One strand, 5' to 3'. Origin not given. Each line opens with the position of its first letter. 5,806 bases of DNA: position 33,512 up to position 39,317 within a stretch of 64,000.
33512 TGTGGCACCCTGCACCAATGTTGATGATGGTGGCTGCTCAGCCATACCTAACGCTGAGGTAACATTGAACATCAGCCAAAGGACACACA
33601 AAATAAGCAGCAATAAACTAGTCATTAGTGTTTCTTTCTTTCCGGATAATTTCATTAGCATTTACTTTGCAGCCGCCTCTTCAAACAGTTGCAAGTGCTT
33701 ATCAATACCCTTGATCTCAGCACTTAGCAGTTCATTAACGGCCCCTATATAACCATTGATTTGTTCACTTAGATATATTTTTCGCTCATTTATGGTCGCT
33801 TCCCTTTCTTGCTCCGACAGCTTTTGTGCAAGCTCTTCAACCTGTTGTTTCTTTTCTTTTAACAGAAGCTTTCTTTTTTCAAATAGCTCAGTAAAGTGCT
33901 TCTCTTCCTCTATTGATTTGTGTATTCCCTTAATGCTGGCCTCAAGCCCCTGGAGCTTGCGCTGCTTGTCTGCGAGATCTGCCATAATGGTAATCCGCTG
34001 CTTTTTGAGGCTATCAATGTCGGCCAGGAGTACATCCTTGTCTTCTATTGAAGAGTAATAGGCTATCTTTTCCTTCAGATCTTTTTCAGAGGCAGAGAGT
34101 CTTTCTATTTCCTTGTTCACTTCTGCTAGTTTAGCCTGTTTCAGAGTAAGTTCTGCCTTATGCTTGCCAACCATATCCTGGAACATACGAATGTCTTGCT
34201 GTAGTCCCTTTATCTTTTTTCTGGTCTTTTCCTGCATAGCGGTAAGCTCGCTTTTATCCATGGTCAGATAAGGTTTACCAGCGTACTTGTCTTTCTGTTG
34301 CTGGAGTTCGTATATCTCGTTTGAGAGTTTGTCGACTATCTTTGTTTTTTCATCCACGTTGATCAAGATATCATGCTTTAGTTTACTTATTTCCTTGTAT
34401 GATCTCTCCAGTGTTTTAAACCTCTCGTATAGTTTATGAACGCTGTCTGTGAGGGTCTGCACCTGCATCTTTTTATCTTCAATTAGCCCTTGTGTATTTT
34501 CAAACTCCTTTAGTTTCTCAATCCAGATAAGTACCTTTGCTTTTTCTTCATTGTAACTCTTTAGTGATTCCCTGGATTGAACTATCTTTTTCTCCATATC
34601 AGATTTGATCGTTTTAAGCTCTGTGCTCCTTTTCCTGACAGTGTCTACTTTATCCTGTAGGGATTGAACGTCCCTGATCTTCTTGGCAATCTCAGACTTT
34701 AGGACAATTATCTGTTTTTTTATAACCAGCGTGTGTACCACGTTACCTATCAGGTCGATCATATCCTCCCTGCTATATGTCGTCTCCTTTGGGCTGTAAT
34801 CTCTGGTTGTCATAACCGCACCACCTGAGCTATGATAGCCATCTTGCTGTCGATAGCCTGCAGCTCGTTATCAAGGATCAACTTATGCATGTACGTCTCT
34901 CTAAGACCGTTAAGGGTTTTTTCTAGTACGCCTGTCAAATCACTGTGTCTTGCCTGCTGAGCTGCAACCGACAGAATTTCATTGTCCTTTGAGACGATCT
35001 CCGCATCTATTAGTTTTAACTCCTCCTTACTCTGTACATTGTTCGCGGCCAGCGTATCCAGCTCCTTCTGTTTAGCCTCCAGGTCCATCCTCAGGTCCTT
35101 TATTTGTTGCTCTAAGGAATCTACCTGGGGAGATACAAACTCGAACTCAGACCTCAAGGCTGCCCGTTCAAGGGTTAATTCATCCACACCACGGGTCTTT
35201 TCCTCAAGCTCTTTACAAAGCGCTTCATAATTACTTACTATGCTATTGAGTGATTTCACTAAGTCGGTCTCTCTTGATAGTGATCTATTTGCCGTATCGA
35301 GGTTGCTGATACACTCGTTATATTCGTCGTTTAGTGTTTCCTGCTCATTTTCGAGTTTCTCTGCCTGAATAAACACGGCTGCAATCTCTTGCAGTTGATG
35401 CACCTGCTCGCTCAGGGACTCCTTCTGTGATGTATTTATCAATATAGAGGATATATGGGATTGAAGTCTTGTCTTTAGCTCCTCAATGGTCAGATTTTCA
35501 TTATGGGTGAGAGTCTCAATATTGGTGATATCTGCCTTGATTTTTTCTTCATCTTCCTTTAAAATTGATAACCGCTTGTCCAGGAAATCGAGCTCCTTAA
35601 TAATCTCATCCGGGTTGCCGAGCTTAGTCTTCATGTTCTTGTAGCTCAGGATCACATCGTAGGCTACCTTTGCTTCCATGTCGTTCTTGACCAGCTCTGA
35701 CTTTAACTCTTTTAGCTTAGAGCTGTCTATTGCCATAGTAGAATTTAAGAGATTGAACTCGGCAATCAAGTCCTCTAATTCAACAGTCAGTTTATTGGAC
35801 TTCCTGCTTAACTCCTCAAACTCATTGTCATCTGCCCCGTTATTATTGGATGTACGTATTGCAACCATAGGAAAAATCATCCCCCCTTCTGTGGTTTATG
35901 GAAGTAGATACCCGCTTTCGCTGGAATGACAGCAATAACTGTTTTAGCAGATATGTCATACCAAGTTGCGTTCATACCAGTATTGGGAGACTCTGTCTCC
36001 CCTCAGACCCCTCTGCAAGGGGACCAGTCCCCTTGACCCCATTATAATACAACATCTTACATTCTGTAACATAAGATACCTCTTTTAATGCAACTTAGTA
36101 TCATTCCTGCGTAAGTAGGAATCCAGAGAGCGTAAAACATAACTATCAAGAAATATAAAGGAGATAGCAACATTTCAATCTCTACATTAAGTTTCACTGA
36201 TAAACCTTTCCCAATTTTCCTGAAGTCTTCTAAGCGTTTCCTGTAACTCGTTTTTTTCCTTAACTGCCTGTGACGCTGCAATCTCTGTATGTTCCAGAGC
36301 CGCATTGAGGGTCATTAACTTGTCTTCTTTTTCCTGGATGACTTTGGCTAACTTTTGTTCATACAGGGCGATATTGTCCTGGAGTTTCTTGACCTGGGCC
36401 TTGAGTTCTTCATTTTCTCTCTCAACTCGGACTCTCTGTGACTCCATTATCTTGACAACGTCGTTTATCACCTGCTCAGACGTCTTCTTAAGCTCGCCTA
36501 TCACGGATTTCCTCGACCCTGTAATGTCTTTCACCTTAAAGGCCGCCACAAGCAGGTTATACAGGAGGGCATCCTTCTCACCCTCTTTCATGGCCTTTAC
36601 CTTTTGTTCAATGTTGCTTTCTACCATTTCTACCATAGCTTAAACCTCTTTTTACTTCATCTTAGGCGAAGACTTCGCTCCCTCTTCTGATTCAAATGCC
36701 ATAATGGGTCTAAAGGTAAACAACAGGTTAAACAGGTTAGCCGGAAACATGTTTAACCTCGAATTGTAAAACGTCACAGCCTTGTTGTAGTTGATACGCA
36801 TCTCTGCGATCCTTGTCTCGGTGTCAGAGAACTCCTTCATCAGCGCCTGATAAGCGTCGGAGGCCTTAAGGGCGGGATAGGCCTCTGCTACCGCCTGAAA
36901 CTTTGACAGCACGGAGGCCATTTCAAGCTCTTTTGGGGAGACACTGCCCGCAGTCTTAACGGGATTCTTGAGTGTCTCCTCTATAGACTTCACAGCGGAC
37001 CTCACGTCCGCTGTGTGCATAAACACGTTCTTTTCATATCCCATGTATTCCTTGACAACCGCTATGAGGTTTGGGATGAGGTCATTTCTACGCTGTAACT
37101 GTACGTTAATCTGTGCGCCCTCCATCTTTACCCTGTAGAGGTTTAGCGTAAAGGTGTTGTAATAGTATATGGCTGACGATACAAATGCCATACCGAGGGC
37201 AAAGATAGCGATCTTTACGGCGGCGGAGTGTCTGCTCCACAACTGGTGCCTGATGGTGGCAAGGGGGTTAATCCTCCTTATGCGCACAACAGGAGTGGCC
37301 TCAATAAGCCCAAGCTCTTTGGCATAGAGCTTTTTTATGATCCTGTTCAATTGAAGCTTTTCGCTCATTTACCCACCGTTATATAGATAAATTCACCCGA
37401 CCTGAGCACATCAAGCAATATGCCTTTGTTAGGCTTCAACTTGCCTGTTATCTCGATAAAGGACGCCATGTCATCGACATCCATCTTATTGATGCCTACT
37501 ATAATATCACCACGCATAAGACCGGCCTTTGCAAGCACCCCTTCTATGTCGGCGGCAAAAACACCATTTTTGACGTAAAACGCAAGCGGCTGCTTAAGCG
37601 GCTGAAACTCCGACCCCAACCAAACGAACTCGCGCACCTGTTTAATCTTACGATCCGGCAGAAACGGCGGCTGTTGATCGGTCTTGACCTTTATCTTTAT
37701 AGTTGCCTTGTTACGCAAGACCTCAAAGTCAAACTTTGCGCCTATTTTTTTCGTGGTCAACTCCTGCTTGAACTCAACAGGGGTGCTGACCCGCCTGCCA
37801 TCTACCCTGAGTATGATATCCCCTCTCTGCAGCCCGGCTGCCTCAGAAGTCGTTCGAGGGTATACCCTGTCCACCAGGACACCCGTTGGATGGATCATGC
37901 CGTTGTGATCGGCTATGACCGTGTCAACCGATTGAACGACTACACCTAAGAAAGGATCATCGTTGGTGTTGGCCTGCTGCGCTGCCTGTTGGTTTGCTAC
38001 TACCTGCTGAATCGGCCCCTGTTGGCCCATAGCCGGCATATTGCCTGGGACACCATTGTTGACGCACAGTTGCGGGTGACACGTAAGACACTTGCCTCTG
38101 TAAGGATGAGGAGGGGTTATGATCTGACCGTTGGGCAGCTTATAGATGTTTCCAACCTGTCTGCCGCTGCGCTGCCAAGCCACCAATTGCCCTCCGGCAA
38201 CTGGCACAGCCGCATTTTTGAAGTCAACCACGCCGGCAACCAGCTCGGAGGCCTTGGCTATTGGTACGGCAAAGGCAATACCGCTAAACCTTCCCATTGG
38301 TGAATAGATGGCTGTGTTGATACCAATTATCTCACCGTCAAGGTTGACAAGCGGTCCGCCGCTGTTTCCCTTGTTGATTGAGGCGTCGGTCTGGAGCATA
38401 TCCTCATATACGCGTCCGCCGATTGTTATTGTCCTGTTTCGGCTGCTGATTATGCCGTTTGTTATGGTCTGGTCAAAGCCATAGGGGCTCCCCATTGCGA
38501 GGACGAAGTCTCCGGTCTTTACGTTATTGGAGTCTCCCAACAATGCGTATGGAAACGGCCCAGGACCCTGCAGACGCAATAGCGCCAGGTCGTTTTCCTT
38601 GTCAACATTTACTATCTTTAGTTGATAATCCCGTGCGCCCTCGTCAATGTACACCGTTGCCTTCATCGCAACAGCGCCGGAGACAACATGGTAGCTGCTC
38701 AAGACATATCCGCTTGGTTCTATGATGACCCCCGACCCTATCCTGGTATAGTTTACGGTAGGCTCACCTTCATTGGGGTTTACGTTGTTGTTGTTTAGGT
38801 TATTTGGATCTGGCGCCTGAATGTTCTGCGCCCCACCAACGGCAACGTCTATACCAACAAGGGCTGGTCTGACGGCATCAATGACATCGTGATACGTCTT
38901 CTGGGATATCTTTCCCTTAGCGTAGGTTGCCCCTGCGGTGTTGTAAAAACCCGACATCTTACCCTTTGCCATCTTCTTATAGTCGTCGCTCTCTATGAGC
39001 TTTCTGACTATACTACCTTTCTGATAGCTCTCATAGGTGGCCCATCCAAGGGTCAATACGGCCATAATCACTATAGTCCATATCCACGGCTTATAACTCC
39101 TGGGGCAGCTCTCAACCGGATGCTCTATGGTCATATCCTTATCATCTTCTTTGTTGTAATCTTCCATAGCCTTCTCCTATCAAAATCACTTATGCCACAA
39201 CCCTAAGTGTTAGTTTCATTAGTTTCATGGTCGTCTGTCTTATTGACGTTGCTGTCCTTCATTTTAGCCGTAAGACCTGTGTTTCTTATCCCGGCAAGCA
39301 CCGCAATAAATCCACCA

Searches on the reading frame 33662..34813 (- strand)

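Call 36: search_protein_families(library=ncbifam, proteins=[window:33662-34813:-], max_evalue=0.00001)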
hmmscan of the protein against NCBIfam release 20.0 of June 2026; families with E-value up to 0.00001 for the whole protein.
window:33662-34813:- (383 aa): 4 families
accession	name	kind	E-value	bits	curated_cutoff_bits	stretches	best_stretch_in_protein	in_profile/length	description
TIGR02168.1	SMC_prok_B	equivalog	1.8e-07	29.4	567.35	0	185-375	246-431/1181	chromosome segregation protein SMC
NF045487.1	ASRP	equivalog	3.5e-07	29.2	300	0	16-374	108-462/593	archaea-specific SMC-related protein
TIGR02169.1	SMC_prok_A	equivalog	6.5e-07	27.4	729.4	1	38-301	274-528/1165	chromosome segregation protein SMC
TIGR04523.1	Mplasa_alph_rch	subfamily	5.8e-06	24.5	270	0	32-374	320-640/745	helix-rich protein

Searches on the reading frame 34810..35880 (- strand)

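Call 36: search_protein_families(library=ncbifam, proteins=[window:34810-35880:-], max_evalue=0.00001)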
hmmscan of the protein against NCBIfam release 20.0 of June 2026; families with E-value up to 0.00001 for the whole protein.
window:34810-35880:- (356 aa): 4 families
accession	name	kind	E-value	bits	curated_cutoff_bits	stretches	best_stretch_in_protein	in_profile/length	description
TIGR02169.1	SMC_prok_A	equivalog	6.4e-08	30.8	729.4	1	13-303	669-952/1165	chromosome segregation protein SMC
TIGR02168.1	SMC_prok_B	equivalog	3.6e-07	28.3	567.35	1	96-328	247-505/1181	chromosome segregation protein SMC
TIGR04523.1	Mplasa_alph_rch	subfamily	3.8e-07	28.4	270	1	150-305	418-573/745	helix-rich protein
NF045487.1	ASRP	equivalog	9.3e-07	27.8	300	1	163-344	110-287/593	archaea-specific SMC-related protein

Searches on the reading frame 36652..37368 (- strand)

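Call 36: search_protein_families(library=ncbifam, proteins=[window:36652-37368:-], max_evalue=0.00001)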
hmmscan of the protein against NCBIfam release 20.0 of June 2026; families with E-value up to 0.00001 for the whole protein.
window:36652-37368:- (238 aa): 1 family
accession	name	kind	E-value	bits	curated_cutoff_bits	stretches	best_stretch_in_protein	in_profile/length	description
NF040966.1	MamQ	equivalog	1.5e-25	90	250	1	60-233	6-195/221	magnetosome protein MamQ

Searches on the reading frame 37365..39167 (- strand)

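Call 36: search_protein_families(library=ncbifam, proteins=[window:37365-39167:-], max_evalue=0.00001)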
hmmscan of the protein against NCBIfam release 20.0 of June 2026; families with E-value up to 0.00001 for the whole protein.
window:37365-39167:- (600 aa): 18 families
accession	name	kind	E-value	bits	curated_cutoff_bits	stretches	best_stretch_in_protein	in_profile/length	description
TIGR02037.1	degP_htrA_DO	subfamily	1.5e-92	310.8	416.2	2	92-323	3-237/434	Do family serine endopeptidase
NF040960.1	MamE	equivalog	1.2e-81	275.3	800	2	69-380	51-364/659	magnetosome formation protease MamE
NF041521.1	HhoA_HhoB_HtrA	equivalog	4.3e-60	203.8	450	2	94-332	5-242/335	HhoA/HhoB/HtrA family serine endopeptidase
NF007526.1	PRK10139.1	equivalog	1.4e-58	198.7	756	2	93-317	43-263/456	serine endoprotease DegQ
NF047968.1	SerProtHtrA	equivalog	1.3e-56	192.5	470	2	140-337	85-280/357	serine protease HtrA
NF008189.1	PRK10942.1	equivalog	5.5e-54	183.4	720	2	128-318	99-286/477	serine endoprotease DegP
TIGR02038.1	protease_degS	equivalog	3.3e-53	181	422.95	2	115-313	52-246/351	outer membrane-stress sensor serine endopeptidase DegS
NF008147.1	PRK10898.1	equivalog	6e-49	167.1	408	2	118-310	55-244/352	outer membrane-stress sensor serine endopeptidase DegS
NF050055.1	SerProtHtrAMycob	equivalog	8.5e-42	143.7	800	1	142-313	227-406/502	serine protease HtrA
NF040961.1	MamO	equivalog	6.1e-35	120.7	800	1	18-323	16-277/648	magnetosome protein MamO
NF053637.1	SerProtHtrAspr2045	equivalog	9e-28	97.3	650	1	116-328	79-297/394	serine protease HtrA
NF033740.0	MarP_fam_protase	equivalog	6.1e-17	61.7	250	1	142-283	211-350/390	MarP family serine protease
NF040965.1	MamP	equivalog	1.7e-13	50.9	300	1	498-592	97-194/290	magnetosome magnetite formation protein MamP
NF041199.1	trx7_PDZ_seleno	equivalog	1.3e-09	37.5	300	0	438-495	330-389/390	Trx7/PDZ domain-containing (seleno)protein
NF008046.0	PRK10779.1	equivalog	6.3e-08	32.1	477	0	431-500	225-293/450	sigma E protease regulator RseP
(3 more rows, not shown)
